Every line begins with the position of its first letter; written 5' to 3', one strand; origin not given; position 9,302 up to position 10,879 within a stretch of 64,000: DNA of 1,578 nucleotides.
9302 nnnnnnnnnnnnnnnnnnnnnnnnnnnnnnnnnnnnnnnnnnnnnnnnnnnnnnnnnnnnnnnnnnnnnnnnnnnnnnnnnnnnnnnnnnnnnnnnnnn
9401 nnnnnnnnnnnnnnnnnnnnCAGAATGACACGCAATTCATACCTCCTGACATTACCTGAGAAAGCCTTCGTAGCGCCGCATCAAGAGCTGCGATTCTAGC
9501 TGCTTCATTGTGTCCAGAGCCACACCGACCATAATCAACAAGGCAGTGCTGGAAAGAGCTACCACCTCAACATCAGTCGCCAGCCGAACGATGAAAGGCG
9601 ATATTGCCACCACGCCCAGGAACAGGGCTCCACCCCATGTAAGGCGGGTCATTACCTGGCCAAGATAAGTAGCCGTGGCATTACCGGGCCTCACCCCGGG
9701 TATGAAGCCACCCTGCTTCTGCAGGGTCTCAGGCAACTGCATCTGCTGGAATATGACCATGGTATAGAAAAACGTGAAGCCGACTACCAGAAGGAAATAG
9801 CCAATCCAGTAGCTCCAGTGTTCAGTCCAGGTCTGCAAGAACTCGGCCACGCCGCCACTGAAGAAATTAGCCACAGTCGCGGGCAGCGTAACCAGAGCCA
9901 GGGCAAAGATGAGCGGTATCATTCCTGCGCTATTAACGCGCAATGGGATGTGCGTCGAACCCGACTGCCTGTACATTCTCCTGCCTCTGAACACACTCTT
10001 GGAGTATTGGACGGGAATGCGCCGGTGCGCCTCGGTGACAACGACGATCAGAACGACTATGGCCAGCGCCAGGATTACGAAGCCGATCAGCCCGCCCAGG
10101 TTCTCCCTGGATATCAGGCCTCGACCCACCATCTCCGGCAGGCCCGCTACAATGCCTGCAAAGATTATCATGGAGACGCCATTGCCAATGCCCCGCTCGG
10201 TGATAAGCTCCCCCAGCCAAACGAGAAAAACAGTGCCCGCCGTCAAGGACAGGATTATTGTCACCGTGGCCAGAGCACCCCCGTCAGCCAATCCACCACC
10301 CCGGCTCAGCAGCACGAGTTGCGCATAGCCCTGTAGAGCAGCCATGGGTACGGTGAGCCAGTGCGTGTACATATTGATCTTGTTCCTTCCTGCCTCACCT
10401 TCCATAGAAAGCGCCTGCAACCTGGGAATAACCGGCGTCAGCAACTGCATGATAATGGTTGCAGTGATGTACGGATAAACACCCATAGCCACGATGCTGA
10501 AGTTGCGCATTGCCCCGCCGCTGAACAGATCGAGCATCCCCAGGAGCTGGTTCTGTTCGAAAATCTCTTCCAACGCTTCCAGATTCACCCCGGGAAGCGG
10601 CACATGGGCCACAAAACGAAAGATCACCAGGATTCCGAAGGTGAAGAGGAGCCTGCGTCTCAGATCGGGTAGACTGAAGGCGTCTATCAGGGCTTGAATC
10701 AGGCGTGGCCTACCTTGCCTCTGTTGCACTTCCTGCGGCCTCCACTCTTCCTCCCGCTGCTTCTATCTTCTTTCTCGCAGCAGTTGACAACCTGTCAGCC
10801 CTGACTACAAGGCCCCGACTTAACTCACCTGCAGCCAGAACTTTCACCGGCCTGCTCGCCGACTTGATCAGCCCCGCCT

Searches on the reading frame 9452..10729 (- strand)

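Call 88: search_protein_families(library=pfam, proteins=[window:9452-10729:-], max_evalue=0.00001)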
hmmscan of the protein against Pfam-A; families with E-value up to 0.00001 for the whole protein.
window:9452-10729:- (425 aa): 1 family
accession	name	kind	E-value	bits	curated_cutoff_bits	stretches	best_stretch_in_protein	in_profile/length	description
PF00344.25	SecY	-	1.8e-97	326.8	32.2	1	78-408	1-306/306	SecY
